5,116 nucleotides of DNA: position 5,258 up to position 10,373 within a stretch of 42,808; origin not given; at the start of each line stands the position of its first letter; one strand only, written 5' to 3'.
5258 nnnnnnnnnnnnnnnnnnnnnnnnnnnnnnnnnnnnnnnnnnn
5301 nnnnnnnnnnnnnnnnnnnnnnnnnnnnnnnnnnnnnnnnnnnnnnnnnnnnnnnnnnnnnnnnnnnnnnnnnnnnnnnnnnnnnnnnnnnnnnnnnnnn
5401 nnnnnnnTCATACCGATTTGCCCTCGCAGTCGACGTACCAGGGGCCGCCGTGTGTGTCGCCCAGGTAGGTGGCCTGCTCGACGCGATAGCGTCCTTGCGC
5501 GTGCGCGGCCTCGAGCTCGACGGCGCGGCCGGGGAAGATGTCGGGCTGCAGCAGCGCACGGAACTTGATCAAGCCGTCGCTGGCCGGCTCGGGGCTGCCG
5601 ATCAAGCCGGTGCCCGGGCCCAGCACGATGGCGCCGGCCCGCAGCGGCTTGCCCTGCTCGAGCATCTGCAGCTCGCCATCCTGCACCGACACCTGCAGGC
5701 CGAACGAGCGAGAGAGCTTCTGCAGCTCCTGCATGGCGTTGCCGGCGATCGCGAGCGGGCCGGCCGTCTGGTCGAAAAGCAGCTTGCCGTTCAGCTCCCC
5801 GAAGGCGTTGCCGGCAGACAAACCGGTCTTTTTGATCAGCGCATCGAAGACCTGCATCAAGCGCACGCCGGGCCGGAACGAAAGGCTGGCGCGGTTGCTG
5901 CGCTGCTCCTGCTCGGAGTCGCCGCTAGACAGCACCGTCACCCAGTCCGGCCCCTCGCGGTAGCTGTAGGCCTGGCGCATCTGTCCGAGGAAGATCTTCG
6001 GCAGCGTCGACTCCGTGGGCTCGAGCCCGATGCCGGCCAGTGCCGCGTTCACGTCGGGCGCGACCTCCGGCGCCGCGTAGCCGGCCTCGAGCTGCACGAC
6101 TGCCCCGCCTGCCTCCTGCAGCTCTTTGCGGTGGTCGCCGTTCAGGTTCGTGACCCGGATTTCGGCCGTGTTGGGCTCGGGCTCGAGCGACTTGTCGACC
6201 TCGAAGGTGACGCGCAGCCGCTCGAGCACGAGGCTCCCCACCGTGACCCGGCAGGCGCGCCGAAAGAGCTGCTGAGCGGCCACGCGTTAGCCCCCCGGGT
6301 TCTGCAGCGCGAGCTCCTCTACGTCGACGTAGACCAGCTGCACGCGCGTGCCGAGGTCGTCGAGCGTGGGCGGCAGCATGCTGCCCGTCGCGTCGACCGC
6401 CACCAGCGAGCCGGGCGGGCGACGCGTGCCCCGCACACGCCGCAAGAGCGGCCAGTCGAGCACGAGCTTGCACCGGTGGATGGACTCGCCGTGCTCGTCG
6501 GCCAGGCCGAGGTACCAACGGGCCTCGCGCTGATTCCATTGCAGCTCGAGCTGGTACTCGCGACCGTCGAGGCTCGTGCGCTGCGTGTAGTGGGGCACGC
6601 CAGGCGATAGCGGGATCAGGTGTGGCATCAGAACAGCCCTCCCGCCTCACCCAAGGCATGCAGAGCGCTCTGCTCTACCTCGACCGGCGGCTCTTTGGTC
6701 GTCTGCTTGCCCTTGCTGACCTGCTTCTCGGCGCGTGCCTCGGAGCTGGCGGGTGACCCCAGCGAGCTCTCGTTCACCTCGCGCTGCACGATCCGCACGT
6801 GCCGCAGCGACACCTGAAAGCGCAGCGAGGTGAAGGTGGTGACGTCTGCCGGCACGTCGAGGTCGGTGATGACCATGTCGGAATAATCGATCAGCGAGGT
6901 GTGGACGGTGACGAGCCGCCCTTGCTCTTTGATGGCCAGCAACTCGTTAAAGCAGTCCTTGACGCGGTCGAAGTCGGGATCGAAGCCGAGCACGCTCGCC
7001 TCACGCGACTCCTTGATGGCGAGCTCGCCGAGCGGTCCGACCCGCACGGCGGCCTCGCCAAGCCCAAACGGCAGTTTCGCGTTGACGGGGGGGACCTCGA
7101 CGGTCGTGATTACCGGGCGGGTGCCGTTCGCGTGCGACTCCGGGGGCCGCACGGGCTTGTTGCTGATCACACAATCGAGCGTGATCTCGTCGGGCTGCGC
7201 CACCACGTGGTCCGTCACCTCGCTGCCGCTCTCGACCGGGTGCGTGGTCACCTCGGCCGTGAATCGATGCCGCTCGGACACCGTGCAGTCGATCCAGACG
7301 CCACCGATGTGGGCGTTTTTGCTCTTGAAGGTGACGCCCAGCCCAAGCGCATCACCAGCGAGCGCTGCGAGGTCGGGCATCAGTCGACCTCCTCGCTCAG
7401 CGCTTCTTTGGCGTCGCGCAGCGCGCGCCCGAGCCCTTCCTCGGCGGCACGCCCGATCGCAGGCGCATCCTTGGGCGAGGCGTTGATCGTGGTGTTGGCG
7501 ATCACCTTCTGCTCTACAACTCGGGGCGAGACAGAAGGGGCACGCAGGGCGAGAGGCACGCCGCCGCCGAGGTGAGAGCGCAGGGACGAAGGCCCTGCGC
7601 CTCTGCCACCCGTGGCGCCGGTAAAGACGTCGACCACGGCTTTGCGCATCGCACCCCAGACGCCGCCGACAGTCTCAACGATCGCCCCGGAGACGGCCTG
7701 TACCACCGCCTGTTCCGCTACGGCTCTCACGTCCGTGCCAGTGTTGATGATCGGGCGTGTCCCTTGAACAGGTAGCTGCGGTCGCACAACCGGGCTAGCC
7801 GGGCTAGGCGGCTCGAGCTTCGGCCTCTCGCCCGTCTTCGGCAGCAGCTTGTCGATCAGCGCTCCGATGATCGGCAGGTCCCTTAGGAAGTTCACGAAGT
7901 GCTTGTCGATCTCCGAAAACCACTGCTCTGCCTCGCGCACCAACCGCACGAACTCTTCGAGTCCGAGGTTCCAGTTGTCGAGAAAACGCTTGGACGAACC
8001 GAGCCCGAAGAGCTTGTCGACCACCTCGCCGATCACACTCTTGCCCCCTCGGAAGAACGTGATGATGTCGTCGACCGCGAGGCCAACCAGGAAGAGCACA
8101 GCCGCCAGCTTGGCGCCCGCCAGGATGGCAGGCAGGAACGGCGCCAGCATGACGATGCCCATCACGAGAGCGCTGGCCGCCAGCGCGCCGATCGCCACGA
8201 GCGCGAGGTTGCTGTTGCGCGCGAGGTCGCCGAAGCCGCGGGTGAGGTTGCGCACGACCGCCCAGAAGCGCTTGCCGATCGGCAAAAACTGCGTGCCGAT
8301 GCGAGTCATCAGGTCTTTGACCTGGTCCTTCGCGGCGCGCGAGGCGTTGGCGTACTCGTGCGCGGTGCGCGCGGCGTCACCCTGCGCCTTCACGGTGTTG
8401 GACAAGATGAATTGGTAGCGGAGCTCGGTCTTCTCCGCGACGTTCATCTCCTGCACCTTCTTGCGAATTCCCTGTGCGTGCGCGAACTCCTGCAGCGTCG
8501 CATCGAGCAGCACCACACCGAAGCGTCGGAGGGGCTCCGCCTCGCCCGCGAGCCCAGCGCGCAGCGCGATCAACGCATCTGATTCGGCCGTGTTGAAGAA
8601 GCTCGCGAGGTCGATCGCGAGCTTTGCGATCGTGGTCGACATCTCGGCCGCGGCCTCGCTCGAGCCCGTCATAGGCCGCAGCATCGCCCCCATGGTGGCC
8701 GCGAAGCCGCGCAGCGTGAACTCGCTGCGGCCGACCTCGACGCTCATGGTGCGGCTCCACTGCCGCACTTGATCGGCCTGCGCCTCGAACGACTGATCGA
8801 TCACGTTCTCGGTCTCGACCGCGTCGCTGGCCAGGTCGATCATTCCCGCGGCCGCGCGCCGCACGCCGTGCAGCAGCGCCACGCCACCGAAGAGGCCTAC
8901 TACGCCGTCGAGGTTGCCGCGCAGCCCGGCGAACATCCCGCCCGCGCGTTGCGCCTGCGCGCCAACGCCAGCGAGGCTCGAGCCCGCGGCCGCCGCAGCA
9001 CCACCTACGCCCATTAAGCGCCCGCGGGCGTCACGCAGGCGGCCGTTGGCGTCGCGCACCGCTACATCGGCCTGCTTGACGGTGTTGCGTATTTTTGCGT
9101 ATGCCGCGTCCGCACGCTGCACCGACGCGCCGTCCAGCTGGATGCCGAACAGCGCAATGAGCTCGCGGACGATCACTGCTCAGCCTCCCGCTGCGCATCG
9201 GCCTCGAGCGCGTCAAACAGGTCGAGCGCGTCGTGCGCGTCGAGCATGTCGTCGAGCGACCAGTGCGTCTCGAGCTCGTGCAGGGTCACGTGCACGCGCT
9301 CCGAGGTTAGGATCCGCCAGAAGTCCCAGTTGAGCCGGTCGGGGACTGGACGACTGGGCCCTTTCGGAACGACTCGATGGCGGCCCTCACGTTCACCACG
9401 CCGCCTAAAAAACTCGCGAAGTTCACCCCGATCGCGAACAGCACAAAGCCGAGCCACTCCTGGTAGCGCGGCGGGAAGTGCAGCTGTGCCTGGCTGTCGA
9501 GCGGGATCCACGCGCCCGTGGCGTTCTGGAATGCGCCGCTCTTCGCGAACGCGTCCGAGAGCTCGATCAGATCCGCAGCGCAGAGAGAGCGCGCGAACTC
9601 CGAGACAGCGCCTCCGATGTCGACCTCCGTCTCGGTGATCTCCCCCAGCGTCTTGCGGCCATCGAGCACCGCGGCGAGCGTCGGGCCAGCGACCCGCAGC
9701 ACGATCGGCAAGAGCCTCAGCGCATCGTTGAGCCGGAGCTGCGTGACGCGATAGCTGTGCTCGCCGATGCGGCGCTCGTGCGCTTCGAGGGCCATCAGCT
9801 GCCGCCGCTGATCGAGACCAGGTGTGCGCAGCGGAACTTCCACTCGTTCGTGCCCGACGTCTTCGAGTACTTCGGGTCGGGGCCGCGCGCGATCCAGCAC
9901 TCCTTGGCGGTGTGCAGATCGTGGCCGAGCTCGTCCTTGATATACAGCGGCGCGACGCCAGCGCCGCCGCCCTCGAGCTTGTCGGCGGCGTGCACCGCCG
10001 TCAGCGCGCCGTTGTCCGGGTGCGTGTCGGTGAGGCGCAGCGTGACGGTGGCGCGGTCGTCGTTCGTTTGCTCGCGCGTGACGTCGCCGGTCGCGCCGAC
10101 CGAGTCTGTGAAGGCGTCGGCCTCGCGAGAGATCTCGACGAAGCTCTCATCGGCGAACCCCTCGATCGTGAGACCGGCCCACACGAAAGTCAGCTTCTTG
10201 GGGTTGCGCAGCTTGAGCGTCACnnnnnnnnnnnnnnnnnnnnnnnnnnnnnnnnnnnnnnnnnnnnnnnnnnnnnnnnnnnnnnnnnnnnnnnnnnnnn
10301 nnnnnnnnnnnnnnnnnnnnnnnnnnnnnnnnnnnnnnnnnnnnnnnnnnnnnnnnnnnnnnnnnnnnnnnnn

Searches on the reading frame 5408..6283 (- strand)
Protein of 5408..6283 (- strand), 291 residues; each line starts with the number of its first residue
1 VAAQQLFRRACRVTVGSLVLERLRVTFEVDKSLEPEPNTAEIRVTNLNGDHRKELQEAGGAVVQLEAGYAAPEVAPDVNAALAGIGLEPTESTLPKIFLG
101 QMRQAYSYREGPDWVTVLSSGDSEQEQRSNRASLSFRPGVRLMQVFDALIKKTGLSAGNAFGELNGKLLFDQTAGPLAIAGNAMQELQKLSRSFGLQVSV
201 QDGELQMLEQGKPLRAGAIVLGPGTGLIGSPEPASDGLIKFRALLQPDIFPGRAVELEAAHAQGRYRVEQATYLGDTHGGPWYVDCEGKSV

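Call 26: search_protein_families(library=pfam, max_evalue=0.01, proteins=[window:5408-6283:-])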
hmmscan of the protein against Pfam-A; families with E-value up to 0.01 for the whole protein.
window:5408-6283:- (291 aa): 1 family
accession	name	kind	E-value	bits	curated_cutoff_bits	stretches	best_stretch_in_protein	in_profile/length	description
PF22759.1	E217_GP41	-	2.8e-09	37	27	1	19-286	15-277/279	Baseplate hub gp41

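Call 27: search_protein_families(library=phrogs, max_evalue=0.001, proteins=[window:5408-6283:-])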
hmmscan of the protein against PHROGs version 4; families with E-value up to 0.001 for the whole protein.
window:5408-6283:- (291 aa): 4 families
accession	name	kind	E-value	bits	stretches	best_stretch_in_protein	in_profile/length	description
phrog_196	-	tail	9e-60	203.7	1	3-289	81-359/536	baseplate hub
phrog_20677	-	unknown function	3.5e-13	49.8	1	6-70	161-229/631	-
phrog_23564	-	unknown function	1.8e-09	38.7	1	177-288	10-126/155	-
phrog_38154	-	unknown function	3.2e-08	34.3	1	21-157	26-141/159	-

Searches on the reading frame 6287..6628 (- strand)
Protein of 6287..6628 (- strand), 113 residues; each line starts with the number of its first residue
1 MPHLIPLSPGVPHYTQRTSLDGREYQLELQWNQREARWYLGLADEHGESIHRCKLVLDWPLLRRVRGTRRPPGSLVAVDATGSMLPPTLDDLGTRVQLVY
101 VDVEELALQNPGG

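Call 26: search_protein_families(library=pfam, max_evalue=0.01, proteins=[window:6287-6628:-])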
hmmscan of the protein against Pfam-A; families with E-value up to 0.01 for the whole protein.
window:6287-6628:- (113 aa): 1 family
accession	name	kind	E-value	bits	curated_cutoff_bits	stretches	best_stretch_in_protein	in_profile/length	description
PF22479.2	Pam3_gp18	-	3.9e-21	75.8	24.2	1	5-102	4-100/101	Cyanophage baseplate Pam3 plug gp18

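Call 27: search_protein_families(library=phrogs, max_evalue=0.001, proteins=[window:6287-6628:-])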
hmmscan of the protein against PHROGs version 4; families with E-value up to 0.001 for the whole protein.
window:6287-6628:- (113 aa): 3 families
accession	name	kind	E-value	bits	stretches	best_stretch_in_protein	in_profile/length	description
phrog_349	-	head and packaging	7.3e-23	81.8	1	5-107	7-108/114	virion structural protein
phrog_1264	-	unknown function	2e-09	38.6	1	17-105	19-108/110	-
phrog_8737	-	unknown function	3e-05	24.9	1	12-54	14-56/91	-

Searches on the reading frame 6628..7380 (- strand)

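Call 26: search_protein_families(library=pfam, max_evalue=0.01, proteins=[window:6628-7380:-])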
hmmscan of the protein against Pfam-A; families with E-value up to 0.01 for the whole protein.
window:6628-7380:- (250 aa): 1 family
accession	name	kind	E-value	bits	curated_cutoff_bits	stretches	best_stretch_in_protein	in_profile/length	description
PF21821.3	Dit_like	-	1e-31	110.1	24.2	1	30-203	1-124/127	Dit-like phage tail protein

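Call 27: search_protein_families(library=phrogs, max_evalue=0.001, proteins=[window:6628-7380:-])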
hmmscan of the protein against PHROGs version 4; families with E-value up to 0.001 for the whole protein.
window:6628-7380:- (250 aa): 6 families
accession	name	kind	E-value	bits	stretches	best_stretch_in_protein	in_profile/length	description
phrog_817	-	tail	9.5e-40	137.2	1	19-238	9-190/200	tail fiber protein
phrog_1517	-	lysis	6.7e-18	66.1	2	24-76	10-62/202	endolysin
phrog_17031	-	tail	1.8e-07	32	1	28-74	74-120/300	tail protein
phrog_25805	-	unknown function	4e-06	27.5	0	125-244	69-189/207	-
phrog_29701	-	unknown function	4.8e-06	26.6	1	30-74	26-70/375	-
phrog_5090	-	tail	5.3e-05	23.7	1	30-74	25-75/213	baseplate hub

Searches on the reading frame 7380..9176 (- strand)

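Call 26: search_protein_families(library=pfam, max_evalue=0.01, proteins=[window:7380-9176:-])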
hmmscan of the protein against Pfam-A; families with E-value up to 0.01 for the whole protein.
window:7380-9176:- (598 aa): 0 families

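Call 27: search_protein_families(library=phrogs, max_evalue=0.001, proteins=[window:7380-9176:-])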
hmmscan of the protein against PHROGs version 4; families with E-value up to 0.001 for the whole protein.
window:7380-9176:- (598 aa): 7 families
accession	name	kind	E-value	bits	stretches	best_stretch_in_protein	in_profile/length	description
phrog_1535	-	tail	1.1e-25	91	1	113-300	208-383/1152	tail length tape measure protein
phrog_28918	-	unknown function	1.9e-24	86.4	1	173-308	95-230/1445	-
phrog_28083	-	unknown function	1.3e-13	51.4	1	49-304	164-418/830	-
phrog_8125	-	tail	1.2e-05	25.5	1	281-483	280-408/578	tail length tape measure protein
phrog_22539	-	unknown function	1.6e-05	24.9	1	350-389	433-471/626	-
phrog_28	-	tail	4.2e-05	23.3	1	264-552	536-729/1228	tail length tape measure protein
phrog_34923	-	tail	0.00037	20.3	1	324-388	339-399/540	tail length tape measure protein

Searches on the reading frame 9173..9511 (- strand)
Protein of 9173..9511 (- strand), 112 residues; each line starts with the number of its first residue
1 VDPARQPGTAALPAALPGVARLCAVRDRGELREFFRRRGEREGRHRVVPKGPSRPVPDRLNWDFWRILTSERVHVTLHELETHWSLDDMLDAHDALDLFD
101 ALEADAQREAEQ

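Call 26: search_protein_families(library=pfam, max_evalue=0.01, proteins=[window:9173-9511:-])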
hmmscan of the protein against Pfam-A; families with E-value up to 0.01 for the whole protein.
window:9173-9511:- (112 aa): 0 families

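Call 27: search_protein_families(library=phrogs, max_evalue=0.001, proteins=[window:9173-9511:-])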
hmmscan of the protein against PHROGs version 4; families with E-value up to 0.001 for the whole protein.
window:9173-9511:- (112 aa): 1 family
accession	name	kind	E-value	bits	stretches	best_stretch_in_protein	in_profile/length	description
phrog_4625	-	unknown function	0.00089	20.1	0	61-111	16-66/72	-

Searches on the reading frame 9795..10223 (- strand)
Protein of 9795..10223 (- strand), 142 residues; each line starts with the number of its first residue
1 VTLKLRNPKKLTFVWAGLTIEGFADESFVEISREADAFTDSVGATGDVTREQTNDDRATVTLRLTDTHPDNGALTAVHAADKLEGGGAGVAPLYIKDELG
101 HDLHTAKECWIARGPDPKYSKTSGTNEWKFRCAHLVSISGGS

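Call 26: search_protein_families(library=pfam, max_evalue=0.01, proteins=[window:9795-10223:-])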
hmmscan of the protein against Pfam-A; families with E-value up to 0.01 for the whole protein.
window:9795-10223:- (142 aa): 1 family
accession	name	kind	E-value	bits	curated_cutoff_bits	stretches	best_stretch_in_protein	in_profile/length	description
PF11681.13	KPP10_Orf10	-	6.7e-11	42.7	25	1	22-135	27-139/144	Bacteriophage KPP10, Structural protein ORF10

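Call 27: search_protein_families(library=phrogs, max_evalue=0.001, proteins=[window:9795-10223:-])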
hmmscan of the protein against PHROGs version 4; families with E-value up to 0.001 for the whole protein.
window:9795-10223:- (142 aa): 1 family
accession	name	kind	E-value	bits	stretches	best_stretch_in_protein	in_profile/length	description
phrog_280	-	head and packaging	3.9e-31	108.9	1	7-140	7-138/143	virion structural protein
